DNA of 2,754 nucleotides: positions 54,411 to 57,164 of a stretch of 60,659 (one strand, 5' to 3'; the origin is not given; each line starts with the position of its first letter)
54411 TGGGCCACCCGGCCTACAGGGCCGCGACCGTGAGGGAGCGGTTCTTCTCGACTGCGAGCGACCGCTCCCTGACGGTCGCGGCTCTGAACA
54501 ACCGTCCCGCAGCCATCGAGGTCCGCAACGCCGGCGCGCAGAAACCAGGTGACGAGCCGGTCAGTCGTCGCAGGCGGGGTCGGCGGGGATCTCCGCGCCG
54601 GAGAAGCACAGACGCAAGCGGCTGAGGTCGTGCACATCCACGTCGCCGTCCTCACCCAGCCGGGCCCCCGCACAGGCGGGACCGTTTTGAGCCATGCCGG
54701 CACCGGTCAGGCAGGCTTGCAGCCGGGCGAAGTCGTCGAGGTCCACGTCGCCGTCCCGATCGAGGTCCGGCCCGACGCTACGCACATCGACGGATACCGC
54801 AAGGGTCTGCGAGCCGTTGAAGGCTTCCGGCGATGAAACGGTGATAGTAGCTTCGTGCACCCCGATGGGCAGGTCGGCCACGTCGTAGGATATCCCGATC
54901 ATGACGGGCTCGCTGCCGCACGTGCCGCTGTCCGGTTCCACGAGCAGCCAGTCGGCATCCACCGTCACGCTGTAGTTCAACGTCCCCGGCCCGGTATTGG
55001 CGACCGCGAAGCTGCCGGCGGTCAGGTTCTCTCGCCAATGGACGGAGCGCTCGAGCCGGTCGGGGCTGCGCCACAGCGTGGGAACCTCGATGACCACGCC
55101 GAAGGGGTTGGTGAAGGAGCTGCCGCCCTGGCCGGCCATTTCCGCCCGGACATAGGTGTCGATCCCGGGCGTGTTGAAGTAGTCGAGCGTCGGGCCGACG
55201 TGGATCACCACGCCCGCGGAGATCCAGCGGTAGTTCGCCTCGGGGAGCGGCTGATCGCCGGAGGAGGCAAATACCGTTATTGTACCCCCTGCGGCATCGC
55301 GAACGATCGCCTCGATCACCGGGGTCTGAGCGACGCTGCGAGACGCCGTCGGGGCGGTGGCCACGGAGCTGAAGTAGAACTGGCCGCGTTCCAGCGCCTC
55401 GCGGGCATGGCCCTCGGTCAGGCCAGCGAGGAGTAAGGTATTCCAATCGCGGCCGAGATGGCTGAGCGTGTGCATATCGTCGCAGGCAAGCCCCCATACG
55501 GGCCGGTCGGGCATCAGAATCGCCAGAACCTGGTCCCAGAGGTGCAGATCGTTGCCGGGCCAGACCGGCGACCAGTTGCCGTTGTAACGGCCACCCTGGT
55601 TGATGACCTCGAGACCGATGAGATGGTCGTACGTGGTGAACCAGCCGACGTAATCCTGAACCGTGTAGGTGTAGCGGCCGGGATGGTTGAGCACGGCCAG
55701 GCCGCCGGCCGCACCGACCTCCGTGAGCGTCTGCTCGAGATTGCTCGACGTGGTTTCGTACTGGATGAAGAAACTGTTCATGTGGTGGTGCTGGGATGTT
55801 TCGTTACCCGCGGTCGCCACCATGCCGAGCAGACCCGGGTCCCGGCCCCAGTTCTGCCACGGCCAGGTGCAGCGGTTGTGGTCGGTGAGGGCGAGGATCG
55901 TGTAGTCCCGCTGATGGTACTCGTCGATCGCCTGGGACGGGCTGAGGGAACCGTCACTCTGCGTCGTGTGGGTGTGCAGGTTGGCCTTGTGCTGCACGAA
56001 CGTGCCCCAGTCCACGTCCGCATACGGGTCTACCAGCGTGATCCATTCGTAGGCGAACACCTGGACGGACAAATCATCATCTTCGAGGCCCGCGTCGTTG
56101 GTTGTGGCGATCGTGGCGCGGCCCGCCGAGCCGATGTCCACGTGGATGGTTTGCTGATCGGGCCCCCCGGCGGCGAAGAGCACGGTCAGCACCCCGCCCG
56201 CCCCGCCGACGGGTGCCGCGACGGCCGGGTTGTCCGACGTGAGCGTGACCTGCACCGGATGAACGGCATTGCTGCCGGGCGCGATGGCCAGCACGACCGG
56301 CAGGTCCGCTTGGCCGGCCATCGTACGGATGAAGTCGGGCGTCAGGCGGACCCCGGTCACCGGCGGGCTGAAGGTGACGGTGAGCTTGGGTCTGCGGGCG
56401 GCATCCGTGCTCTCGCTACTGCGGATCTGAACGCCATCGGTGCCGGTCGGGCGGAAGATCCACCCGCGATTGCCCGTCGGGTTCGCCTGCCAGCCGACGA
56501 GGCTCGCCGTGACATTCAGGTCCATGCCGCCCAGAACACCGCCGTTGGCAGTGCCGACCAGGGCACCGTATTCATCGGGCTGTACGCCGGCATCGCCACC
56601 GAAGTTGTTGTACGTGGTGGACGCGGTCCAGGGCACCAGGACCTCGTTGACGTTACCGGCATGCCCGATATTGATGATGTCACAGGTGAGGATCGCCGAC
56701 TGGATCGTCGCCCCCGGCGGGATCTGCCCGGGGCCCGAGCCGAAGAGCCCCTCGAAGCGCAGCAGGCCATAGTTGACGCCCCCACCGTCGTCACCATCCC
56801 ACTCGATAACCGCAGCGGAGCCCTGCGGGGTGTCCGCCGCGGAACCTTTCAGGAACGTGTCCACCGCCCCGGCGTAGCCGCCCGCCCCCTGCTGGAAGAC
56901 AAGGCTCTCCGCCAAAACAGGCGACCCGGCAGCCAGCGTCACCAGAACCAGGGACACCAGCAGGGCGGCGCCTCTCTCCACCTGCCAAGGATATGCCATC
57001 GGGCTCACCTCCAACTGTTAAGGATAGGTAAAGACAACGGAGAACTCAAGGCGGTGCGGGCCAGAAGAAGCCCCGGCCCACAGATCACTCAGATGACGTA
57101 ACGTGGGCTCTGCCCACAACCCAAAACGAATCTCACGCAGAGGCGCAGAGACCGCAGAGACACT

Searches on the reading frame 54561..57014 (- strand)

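Call 80: search_protein_families(library=pfam, proteins=[window:54561-57014:-], max_evalue=0.0001)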
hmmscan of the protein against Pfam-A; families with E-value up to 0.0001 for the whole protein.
window:54561-57014:- (817 aa): 1 family
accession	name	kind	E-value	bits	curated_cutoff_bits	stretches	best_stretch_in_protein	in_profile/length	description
PF19190.6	BACON_2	-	2.2e-08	34.3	25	1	668-737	22-92/94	Viral BACON domain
